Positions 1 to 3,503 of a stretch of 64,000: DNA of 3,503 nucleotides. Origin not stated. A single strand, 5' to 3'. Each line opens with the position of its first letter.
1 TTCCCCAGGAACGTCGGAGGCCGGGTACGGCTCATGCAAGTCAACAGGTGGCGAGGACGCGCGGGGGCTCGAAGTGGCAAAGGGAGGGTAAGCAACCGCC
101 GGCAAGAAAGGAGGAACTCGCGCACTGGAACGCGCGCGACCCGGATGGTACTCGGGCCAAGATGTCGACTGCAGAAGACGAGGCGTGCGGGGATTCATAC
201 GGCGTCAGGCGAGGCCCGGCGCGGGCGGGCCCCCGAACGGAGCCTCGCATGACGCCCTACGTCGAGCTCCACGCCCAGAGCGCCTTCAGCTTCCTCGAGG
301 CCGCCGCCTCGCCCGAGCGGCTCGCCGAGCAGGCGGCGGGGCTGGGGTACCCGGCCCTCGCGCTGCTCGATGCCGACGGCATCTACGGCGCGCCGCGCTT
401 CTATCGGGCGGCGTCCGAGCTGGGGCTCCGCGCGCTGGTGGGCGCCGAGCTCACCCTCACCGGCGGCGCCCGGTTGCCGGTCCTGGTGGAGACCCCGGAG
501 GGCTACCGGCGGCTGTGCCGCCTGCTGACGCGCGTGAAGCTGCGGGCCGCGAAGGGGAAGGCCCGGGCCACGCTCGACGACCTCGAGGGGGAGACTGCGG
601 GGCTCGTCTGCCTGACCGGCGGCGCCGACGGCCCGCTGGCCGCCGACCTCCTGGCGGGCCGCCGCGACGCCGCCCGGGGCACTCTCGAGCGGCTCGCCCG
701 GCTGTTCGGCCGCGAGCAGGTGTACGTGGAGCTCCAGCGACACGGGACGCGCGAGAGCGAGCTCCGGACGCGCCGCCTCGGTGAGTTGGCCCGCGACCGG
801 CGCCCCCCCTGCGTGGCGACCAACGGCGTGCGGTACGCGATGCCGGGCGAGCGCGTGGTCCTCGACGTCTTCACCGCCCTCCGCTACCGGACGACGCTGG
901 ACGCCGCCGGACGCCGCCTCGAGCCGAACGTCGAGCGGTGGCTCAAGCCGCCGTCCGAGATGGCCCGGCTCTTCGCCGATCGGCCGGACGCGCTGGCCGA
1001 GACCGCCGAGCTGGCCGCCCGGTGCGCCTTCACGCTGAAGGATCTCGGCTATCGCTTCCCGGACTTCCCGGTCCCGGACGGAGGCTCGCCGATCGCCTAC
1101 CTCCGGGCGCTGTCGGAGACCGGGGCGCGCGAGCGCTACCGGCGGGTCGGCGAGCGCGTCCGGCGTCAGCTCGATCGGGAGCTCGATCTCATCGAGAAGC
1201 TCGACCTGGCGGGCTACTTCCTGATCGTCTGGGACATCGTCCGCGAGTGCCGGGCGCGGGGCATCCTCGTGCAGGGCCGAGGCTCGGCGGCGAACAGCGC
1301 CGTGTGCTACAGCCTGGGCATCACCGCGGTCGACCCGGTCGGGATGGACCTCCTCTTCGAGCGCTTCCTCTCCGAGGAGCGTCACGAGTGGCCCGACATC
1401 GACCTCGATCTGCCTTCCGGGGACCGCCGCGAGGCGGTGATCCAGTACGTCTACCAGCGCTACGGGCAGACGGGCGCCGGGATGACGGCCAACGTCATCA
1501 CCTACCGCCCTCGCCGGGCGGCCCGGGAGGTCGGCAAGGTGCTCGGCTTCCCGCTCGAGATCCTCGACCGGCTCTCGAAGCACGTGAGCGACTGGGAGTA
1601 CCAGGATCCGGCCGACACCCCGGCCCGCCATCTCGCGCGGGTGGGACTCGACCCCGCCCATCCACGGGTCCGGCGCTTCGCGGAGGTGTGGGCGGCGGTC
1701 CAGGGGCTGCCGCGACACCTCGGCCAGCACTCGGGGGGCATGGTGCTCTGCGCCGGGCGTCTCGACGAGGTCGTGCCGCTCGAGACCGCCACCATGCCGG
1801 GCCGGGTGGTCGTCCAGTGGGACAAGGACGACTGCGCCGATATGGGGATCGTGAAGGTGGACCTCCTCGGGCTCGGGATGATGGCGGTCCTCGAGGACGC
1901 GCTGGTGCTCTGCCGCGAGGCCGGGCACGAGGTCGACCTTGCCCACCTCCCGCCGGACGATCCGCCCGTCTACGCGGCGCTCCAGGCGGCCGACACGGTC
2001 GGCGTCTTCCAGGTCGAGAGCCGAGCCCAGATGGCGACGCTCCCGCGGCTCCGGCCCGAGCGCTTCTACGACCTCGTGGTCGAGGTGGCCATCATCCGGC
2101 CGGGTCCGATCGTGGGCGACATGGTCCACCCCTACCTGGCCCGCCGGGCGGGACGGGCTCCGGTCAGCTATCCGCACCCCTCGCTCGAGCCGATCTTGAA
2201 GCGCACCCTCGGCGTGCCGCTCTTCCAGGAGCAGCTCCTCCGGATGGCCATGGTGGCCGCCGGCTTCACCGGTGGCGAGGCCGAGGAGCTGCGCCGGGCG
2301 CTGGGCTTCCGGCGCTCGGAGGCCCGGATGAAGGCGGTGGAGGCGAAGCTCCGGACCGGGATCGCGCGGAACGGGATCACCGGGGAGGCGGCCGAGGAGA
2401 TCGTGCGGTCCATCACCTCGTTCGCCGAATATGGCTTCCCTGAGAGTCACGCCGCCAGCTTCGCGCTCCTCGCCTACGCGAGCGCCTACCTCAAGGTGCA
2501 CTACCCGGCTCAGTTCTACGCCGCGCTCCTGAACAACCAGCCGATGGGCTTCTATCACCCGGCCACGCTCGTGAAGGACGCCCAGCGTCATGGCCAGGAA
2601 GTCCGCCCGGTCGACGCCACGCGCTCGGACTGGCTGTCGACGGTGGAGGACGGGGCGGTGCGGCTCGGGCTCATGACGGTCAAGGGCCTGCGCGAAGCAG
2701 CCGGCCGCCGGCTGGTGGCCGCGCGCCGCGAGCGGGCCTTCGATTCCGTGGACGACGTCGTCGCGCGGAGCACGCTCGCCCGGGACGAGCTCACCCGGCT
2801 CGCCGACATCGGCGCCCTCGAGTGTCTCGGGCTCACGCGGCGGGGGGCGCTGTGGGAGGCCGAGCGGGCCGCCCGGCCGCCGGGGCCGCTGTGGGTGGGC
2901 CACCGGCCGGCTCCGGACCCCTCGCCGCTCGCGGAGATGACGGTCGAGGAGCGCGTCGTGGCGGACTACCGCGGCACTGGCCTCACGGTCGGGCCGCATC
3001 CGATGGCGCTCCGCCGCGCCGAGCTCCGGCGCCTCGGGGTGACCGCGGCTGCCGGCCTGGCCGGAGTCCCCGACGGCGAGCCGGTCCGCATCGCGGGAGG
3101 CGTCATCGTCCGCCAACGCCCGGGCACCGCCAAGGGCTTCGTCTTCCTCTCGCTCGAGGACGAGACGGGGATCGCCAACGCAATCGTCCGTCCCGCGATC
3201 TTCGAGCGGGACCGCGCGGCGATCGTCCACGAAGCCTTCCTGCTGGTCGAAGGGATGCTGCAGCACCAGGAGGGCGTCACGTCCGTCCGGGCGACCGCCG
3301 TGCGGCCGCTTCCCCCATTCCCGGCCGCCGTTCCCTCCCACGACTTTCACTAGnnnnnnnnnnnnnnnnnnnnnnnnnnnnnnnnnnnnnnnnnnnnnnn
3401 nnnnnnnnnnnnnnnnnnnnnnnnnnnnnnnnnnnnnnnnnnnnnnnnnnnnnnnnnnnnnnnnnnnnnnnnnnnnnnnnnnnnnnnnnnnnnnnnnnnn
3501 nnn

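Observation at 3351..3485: Novel family of stop-codon-abutting double-hairpin repeats (5 copies, 2 subfamilies)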

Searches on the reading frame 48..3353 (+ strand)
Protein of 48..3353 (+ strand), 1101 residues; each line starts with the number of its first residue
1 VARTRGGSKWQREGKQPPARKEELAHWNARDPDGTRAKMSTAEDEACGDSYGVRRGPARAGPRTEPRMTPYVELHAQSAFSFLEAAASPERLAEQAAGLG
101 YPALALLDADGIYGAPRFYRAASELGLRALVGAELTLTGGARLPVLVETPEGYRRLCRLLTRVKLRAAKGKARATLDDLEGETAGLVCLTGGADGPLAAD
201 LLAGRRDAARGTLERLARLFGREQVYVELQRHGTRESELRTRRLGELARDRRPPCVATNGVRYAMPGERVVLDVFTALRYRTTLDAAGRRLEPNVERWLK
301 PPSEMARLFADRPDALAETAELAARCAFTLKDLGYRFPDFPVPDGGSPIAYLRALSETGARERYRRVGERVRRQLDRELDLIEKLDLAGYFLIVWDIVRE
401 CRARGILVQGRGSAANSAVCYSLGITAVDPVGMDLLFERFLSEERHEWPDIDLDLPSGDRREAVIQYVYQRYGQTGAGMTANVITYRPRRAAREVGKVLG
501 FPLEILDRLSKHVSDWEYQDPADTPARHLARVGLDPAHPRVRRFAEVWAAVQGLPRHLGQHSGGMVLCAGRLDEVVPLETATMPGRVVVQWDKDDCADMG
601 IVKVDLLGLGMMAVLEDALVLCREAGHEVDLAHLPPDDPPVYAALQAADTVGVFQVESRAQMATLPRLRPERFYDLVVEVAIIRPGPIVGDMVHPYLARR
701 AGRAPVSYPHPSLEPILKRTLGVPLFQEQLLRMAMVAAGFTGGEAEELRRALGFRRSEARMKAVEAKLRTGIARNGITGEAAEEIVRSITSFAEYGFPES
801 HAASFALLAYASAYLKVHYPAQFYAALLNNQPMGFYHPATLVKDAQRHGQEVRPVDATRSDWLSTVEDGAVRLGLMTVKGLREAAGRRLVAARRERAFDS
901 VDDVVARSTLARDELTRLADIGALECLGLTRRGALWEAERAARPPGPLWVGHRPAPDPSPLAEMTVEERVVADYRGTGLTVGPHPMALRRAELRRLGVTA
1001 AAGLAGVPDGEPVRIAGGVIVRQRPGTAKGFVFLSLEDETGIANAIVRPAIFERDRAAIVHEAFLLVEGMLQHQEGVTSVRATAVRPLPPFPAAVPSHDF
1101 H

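Call 22: search_protein_families(library=pfam, proteins=[window:48-3353:+], max_evalue=0.01)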
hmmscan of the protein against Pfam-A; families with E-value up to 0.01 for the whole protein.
window:48-3353:+ (1101 aa): 5 families
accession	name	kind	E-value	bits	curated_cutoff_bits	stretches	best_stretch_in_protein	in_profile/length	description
PF07733.18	DNA_pol3_alpha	-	5.8e-79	265.8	23.9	1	351-608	2-260/260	Bacterial DNA polymerase III alpha NTPase domain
PF17657.6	DNA_pol3_finger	-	7.9e-50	168.9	22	1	612-776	2-166/166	Bacterial DNA polymerase III alpha subunit finger domain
PF02811.25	PHP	-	1.1e-27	97.8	26.4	1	73-232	1-164/164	PHP domain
PF14579.12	HHH_6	-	4.5e-19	68.9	25.6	1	850-932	2-88/90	Helix-hairpin-helix motif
PF01336.31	tRNA_anti-codon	-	6.3e-07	29.7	27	1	1013-1088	1-75/75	OB-fold nucleic acid binding domain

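Call 63: find_homologous_proteins(query=window:48-3353:+, max_evalue=1e-100)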
Query window:48-3353:+ (1101 aa): 8000 proteins with E <= 1e-100 among 8000 candidates; the best 120 are listed.
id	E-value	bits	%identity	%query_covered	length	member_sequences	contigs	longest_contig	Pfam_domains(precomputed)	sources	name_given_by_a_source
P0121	0.0e+0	2303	100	94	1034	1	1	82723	PF02811.27,PF14579.13,PF01336.32,PF17657.7,PF07733.19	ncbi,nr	ncbi:MAG TPA: error-prone DNA polymerase [Methylomirabilota bacterium]|nr:error-prone DNA polymerase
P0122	0.0e+0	1978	87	94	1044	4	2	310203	PF02811.27,PF14579.13,PF01336.32,PF17657.7,PF07733.19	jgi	jgi:error-prone DNA polymerase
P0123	0.0e+0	1947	85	94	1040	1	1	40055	PF02811.27,PF14579.13,PF01336.32,PF17657.7,PF07733.19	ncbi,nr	ncbi:MAG: error-prone DNA polymerase [Candidatus Rokubacteria bacterium]|nr:error-prone DNA polymera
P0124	0.0e+0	1903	85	94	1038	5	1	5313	PF02811.27,PF14579.13,PF01336.32,PF17657.7,PF07733.19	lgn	-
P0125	0.0e+0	1884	83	94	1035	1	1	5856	PF02811.27,PF14579.13,PF01336.32,PF17657.7,PF07733.19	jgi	jgi:error-prone DNA polymerase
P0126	0.0e+0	1879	86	67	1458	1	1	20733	PF02811.27,PF14579.13,PF14528.12,PF01336.32,PF17657.7,PF07733.19,PF14890.12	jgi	jgi:DNA-directed DNA polymerase III PolC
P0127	0.0e+0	1875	86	66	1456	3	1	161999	PF02811.27,PF14579.13,PF14528.12,PF01336.32,PF17657.7,PF07733.19,PF14890.12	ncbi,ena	-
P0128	0.0e+0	1874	85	67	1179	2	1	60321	PF02811.27,PF14579.13,PF01336.32,PF17657.7,PF07733.19,PF14890.12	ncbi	-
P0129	0.0e+0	1868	84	67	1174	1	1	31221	PF02811.27,PF14579.13,PF01336.32,PF17657.7,PF07733.19,PF14890.12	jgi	jgi:error-prone DNA polymerase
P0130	0.0e+0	1867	82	94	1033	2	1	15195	PF02811.27,PF14579.13,PF01336.32,PF17657.7,PF07733.19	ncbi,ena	-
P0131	0.0e+0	1855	83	94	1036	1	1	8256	PF02811.27,PF14579.13,PF01336.32,PF17657.7,PF07733.19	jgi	jgi:error-prone DNA polymerase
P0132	0.0e+0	1854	82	94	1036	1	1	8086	PF02811.27,PF14579.13,PF01336.32,PF17657.7,PF07733.19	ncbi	-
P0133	0.0e+0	1849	85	66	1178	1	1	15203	PF02811.27,PF14579.13,PF01336.32,PF17657.7,PF07733.19,PF14890.12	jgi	jgi:error-prone DNA polymerase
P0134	0.0e+0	1846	81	94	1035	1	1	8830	PF02811.27,PF14579.13,PF01336.32,PF17657.7,PF07733.19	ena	-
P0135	0.0e+0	1842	81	94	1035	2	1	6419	PF02811.27,PF14579.13,PF01336.32,PF17657.7,PF07733.19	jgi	jgi:error-prone DNA polymerase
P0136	0.0e+0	1827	83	66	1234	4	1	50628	PF02811.27,PF14579.13,PF01336.32,PF17657.7,PF07733.19,PF14890.12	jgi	jgi:error-prone DNA polymerase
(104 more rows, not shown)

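Call 64: find_encoding_contigs(protein=P0121, flank=10000, max_places=1)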
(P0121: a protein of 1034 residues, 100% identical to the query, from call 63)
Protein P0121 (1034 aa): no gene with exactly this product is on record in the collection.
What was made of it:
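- Tried and rejected: Looking up the window's own DnaE2 protein (P0121) to extend the contig failed (call 64).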

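Call 65: find_encoding_contigs(protein=P0122, flank=10000, max_places=1)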
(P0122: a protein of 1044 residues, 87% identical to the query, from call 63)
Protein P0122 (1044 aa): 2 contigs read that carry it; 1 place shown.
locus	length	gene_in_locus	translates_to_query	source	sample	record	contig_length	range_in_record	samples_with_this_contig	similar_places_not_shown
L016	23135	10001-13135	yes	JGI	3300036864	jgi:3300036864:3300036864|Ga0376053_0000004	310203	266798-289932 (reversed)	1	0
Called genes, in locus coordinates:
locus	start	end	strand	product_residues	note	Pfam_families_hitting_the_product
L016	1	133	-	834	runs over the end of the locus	PF17900:Peptidase_M1_N, PF01433:Peptidase_M1, PF02985:HEAT (faint), PF13646:HEAT_2, PF03130:HEAT_PBS (faint), PF13646:HEAT_2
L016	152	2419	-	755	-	-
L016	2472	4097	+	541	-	PF01019:G_glu_transpept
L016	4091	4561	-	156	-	-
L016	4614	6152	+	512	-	PF01494:FAD_binding_3, PF04820:Trp_halogenase (weak)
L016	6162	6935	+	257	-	PF11741:AMIN (weak)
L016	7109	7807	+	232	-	PF00154:RecA_N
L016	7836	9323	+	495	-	PF00817:IMS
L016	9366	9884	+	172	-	PF10543:ORF6N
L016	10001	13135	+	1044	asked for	PF02811:PHP, PF07733:DNA_pol3_alpha, PF17657:DNA_pol3_finger, PF14579:HHH_6, PF01336:tRNA_anti-codon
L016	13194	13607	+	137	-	PF02311:AraC_binding (weak), PF07883:Cupin_2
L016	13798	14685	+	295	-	PF12974:Phosphonate-bd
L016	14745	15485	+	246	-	PF00005:ABC_tran, PF13304:AAA_21 (faint)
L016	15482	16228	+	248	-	PF00528:BPD_transp_1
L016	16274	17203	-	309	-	PF00126:HTH_1, PF03466:LysR_substrate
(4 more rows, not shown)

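Call 66: find_encoding_contigs(protein=P0123, flank=10000, max_places=1)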
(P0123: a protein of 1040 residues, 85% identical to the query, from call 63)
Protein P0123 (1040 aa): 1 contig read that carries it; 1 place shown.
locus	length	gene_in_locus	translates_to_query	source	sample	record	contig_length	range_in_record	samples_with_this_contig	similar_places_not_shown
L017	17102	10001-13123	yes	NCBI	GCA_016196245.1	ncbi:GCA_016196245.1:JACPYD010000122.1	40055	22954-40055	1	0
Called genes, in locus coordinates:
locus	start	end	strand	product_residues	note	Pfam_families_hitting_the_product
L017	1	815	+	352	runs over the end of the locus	PF01408:GFO_IDH_MocA, PF03807:F420_oxidored (weak), PF02894:GFO_IDH_MocA_C, PF22725:GFO_IDH_MocA_C3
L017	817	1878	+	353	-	PF01408:GFO_IDH_MocA, PF22725:GFO_IDH_MocA_C3, PF02894:GFO_IDH_MocA_C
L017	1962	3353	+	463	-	PF00884:Sulfatase, PF01663:Phosphodiest (faint), PF16347:SGSH_C (weak)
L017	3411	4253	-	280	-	PF00528:BPD_transp_1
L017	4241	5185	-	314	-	PF00528:BPD_transp_1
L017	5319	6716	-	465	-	PF01547:SBP_bac_1, PF13416:SBP_bac_8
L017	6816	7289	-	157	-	-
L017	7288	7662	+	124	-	-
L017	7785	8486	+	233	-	PF00154:RecA_N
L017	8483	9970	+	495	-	PF00817:IMS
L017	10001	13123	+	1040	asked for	PF02811:PHP, PF07733:DNA_pol3_alpha, PF17657:DNA_pol3_finger, PF14579:HHH_6, PF01336:tRNA_anti-codon (weak)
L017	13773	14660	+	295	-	PF12974:Phosphonate-bd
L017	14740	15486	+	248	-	PF00005:ABC_tran, PF13304:AAA_21 (faint)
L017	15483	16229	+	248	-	PF00528:BPD_transp_1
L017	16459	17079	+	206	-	PF20656:MS_N, PF01274:MS_TIM-barrel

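Call 90: find_encoding_contigs(protein=P0128, flank=10000, max_places=1)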
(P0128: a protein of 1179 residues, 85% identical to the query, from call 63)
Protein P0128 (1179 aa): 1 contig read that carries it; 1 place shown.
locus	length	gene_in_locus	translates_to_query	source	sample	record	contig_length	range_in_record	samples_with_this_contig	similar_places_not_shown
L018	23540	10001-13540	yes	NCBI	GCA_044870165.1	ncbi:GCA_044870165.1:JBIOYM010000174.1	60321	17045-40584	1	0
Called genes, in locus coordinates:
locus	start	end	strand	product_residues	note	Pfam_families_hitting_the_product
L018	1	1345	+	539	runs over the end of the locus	PF01019:G_glu_transpept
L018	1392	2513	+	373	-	PF02746:MR_MLE_N, PF13378:MR_MLE_C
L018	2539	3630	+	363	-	PF02746:MR_MLE_N, PF13378:MR_MLE_C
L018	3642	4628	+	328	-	PF03401:TctC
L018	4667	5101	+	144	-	PF07331:TctB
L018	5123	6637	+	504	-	PF01970:TctA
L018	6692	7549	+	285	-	PF00154:RecA_N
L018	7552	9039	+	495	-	PF00817:IMS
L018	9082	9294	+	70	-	PF10543:ORF6N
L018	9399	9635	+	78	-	-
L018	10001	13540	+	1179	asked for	PF02811:PHP, PF07733:DNA_pol3_alpha, PF17657:DNA_pol3_finger, PF14890:Intein_splicing, PF14579:HHH_6, PF01336:tRNA_anti-codon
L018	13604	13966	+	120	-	PF00126:HTH_1 (weak)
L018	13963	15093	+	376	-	PF16983:MFS_MOT1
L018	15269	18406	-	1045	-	PF00873:ACR_tran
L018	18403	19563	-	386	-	PF25919:BSH_CusB (faint), PF25954:Beta-barrel_RND_2 (faint), PF25917:BSH_RND, PF25876:HH_MFP_RND, PF25944:Beta-barrel_RND, PF25967:RND-MFP_C, PF25975:CzcB_C (weak), PF25989:YknX_C, +1 more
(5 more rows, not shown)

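Call 91: find_encoding_contigs(protein=P0136, flank=10000, max_places=1)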
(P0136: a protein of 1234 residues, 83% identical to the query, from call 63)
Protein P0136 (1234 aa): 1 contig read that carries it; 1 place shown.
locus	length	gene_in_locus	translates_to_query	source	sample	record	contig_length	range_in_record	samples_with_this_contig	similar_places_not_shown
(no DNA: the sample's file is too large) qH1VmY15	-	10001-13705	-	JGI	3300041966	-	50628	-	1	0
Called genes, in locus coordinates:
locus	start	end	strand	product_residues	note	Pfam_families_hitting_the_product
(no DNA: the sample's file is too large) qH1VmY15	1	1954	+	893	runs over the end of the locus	PF22422:MGH1-like_GH, PF03200:Glyco_hydro_63 (weak), PF22422:MGH1-like_GH (weak)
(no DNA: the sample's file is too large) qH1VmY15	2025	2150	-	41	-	-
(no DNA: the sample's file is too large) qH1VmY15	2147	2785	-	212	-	PF00691:OmpA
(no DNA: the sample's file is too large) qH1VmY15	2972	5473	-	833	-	PF17900:Peptidase_M1_N, PF01433:Peptidase_M1, PF02985:HEAT (faint), PF13646:HEAT_2, PF03130:HEAT_PBS (faint), PF13646:HEAT_2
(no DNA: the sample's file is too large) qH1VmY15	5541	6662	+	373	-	PF02746:MR_MLE_N, PF13378:MR_MLE_C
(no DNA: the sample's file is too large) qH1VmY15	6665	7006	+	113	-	-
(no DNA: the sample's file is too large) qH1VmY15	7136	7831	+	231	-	PF00154:RecA_N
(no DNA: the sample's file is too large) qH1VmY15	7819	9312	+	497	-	PF00817:IMS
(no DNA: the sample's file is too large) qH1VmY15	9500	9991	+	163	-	PF10543:ORF6N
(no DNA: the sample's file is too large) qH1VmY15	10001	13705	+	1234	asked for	PF02811:PHP, PF07733:DNA_pol3_alpha, PF17657:DNA_pol3_finger, PF14890:Intein_splicing, PF14579:HHH_6, PF01336:tRNA_anti-codon (weak)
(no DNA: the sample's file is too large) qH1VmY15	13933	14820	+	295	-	PF12974:Phosphonate-bd, PF09084:NMT1 (weak)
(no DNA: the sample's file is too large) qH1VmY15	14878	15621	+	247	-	PF00005:ABC_tran, PF13304:AAA_21 (faint)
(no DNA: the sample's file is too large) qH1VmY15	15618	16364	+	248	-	PF00528:BPD_transp_1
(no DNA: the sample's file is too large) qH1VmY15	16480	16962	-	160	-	PF03466:LysR_substrate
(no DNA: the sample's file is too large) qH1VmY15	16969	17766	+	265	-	PF00463:ICL, PF13714:PEP_mutase, PF00463:ICL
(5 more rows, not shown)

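Call 92: find_encoding_contigs(protein=P0130, flank=10000, max_places=1)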
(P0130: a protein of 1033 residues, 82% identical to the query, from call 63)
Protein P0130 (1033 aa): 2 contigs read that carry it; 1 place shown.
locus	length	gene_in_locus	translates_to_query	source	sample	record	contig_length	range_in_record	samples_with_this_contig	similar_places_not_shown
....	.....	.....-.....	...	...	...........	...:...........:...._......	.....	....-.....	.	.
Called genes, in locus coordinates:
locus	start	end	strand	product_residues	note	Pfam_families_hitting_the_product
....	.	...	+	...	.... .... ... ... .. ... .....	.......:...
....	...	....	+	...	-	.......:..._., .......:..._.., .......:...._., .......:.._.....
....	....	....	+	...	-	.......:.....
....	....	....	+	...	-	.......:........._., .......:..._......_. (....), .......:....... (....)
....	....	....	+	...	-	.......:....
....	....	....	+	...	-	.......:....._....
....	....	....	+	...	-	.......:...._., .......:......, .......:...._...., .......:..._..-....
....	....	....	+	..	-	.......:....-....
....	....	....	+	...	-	-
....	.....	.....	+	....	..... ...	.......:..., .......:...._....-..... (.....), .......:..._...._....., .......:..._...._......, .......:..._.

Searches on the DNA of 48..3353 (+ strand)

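Call 98: search_rna_families(sources=[L016, L017, L010], threshold=gathering)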
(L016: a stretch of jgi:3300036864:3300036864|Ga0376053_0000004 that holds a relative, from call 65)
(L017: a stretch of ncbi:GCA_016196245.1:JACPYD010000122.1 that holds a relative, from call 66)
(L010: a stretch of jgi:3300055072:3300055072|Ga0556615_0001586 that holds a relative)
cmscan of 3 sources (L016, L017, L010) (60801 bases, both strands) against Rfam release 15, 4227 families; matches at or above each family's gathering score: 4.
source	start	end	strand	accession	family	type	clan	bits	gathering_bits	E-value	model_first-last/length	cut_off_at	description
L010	18197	18596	+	RF00010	RNaseP_bact_a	Gene; ribozyme;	CL00002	270.5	100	3.5e-87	1-367/367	no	Bacterial RNase P class A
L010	17028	17100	+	RF00005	tRNA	Gene; tRNA;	CL00001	64.9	29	7.5e-12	1-71/71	no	tRNA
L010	7801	7871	+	RF00005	tRNA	Gene; tRNA;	CL00001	63.3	29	2.1e-11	1-71/71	no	tRNA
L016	13612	13731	+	RF00059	TPP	Cis-reg; riboswitch;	-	60.8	54.3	1.7e-09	1-105/105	no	TPP riboswitch aptamer (THI element)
